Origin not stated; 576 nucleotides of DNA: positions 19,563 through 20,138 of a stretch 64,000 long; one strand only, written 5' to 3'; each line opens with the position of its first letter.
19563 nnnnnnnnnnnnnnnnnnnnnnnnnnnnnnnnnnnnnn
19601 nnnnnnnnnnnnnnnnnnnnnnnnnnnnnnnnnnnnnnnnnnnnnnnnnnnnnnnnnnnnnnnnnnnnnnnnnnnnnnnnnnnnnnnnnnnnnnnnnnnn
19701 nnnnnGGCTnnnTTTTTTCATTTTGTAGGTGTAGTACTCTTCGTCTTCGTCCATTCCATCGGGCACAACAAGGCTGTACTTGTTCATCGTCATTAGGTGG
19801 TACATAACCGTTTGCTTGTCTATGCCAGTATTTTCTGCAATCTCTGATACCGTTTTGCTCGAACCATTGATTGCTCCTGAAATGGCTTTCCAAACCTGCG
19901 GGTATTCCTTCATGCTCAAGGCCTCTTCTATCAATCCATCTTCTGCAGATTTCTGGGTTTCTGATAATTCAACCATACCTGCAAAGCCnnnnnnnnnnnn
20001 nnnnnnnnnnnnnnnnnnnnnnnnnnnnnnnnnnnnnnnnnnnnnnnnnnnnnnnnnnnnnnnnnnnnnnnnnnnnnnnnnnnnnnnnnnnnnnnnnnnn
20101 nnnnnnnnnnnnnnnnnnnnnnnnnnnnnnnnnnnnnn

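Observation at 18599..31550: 13-gene sulfur-trafficking operon ending in a Qmo/HdrA-like membrane redox module with no recognisable terminal sulfur enzyme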

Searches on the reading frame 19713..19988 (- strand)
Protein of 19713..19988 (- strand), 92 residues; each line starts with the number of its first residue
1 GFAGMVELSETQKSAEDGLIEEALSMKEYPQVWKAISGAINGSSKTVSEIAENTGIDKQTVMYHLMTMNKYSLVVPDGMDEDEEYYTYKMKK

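Call 72: search_protein_families(library=pfam, proteins=[window:19713-19988:-], max_evalue=1)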
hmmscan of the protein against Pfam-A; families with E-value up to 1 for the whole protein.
window:19713-19988:- (92 aa): 19 families
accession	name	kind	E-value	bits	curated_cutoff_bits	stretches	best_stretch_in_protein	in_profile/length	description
PF01022.26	HTH_5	-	0.00013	22.2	22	1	41-70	12-41/47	Bacterial regulatory protein, arsR family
PF12840.13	HTH_20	-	0.00034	20.9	27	1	43-68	17-42/51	Helix-turn-helix domain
PF12802.13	MarR_2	-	0.0036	17.9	27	1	43-74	19-50/61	MarR family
PF04967.18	HTH_10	-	0.0054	16.9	23.1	1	46-66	25-45/53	HTH DNA binding domain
PF13412.12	HTH_24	-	0.0092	16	21.9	1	46-68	19-41/48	Winged helix-turn-helix DNA-binding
PF13551.12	HTH_29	-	0.012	16.1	28.1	1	35-69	4-37/64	Winged helix-turn helix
PF14493.12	HTH_40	-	0.014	16.2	27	1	44-70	12-38/89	Helix-turn-helix domain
PF21100.3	MCM_C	-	0.028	14.7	27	1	46-78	23-57/64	MCM protein C-terminal winged helix-turn-helix domain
PF08281.18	Sigma70_r4_2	-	0.034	14.2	25.7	1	45-65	27-47/54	Sigma-70, region 4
PF24033.1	DUF7342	-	0.035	14.5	31.6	1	44-89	17-62/150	Family of unknown function (DUF7342)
PF09339.16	HTH_IclR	-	0.046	14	22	1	46-77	20-51/52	IclR helix-turn-helix domain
PF01978.25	TrmB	-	0.053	13.8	25.6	1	44-77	22-55/68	Sugar-specific transcriptional regulator TrmB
PF04182.18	B-block_TFIIIC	-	0.095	13.2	22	1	46-75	20-49/73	B-block binding subunit of TFIIIC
PF00196.25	GerE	-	0.1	12.7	23.5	1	45-68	18-41/57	Bacterial regulatory proteins, luxR family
PF04703.18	FaeA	-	0.11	13.2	20.7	1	40-71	12-42/62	FaeA-like protein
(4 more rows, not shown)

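Call 76: predict_structure(protein=window:19713-19988:-)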
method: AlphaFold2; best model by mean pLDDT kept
length: 92 residues; sequences in the alignment: 1
mean_pLDDT: 66.5   pTM: 0.55
mean pLDDT of the five models: 66.5, 65.0, 61.0, 59.4, 52.1
residues with pLDDT >= 90: 0; 70-90: 49; 50-70: 24; < 50: 19
segments of 3 or more residues with pLDDT < 50: 1-18
pLDDT, mean of each block of 10 residues (from residue 1): 39 47 56 81 79 83 77 68 67 67
secondary structure, 60 per line:
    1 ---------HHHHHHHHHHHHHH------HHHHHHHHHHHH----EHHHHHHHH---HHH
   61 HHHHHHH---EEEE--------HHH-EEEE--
elements in order: H10-23 H30-41 H47-54 H58-67 E71-74 E87-90

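Call 79: fold_search(model_id=the predicted structure, library=pdb)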
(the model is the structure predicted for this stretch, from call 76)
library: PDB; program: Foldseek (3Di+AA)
matches with E <= 10: 1003; with E <= 0.001: 0
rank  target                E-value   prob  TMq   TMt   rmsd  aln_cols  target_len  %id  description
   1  6pcp_A                2.5e-02  0.99  0.50  0.35  11.7        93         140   10  Mechanism for regulation of DNA binding of Bordetella bronchiseptica BpsR by 6-hydroxynicotinic acid (released 2019-11-06)
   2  3nrv_C                3.2e-02  0.93  0.41  0.29  10.0        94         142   20  Crystal structure of MarR/EmrR family transcriptional regulator from Acinetobacter sp. ADP1 (released 2010-09-15)
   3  6pcp_B                4.1e-02  0.97  0.48  0.34  11.9        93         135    9  Mechanism for regulation of DNA binding of Bordetella bronchiseptica BpsR by 6-hydroxynicotinic acid (released 2019-11-06)
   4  1zga                  4.1e-02  0.72  0.36  0.13   9.5        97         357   18  Crystal structure of isoflavanone 4'-O-methyltransferase complexed with (+)-6a-hydroxymaackiain (released 2006-08-01)
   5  3cuo_A                4.6e-02  0.93  0.45  0.43  10.8        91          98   19  Crystal structure of the predicted DNA-binding transcriptional regulator from E. coli (released 2008-06-17)
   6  7kfq                  4.6e-02  0.92  0.44  0.31   8.4        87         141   13  Crystal structure of the MarR family transcriptional regulator from Variovorax paradoxus bound to 1H-Indole-3-Carboxylic (released 2021-11-10)
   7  3cuo_D                4.6e-02  0.85  0.38  0.37  10.5        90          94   20  Crystal structure of the predicted DNA-binding transcriptional regulator from E. coli (released 2008-06-17)
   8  6pco_C                5.5e-02  0.99  0.49  0.36   2.6        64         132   11  Mechanism for regulation of DNA binding of Bordetella bronchiseptica BpsR by 6-hydroxynicotinic acid (released 2019-11-06)
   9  6pcp_C                5.5e-02  0.97  0.50  0.35  11.6        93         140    9  Mechanism for regulation of DNA binding of Bordetella bronchiseptica BpsR by 6-hydroxynicotinic acid (released 2019-11-06)
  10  4kmf_A                5.9e-02  0.99  0.47  0.65   3.0        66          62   21  Crystal structure of Zalpha domain from Carassius auratus PKZ in complex with Z-DNA (released 2013-07-03)
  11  3vb2_A                5.9e-02  0.91  0.46  0.34  13.4        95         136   16  Crystal Structure of the Reduced Form of MarR from E.coli (released 2013-01-30)
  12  7kjl                  7.6e-02  0.89  0.44  0.32   8.7        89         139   15  Crystal structure of the MarR family transcriptional regulator from Variovorax paradoxus bound to Salicylic acid (released 2021-12-01)
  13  7kfs                  7.6e-02  0.80  0.42  0.30   8.9        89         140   13  Crystal structure of the MarR family transcriptional regulator from Variovorax paradoxus bound to Benzoic Acid (released 2021-11-10)
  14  8ejv_A                8.1e-02  0.98  0.42  0.17   3.0        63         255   21  The crystal structure of Pseudomonas putida PcaR in complex with succinate (released 2024-03-20)
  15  6kf4_G                8.1e-02  0.97  0.50  0.30   8.6        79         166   25  Cryo-EM structure of Thermococcus kodakarensis RNA polymerase (released 2020-07-01)
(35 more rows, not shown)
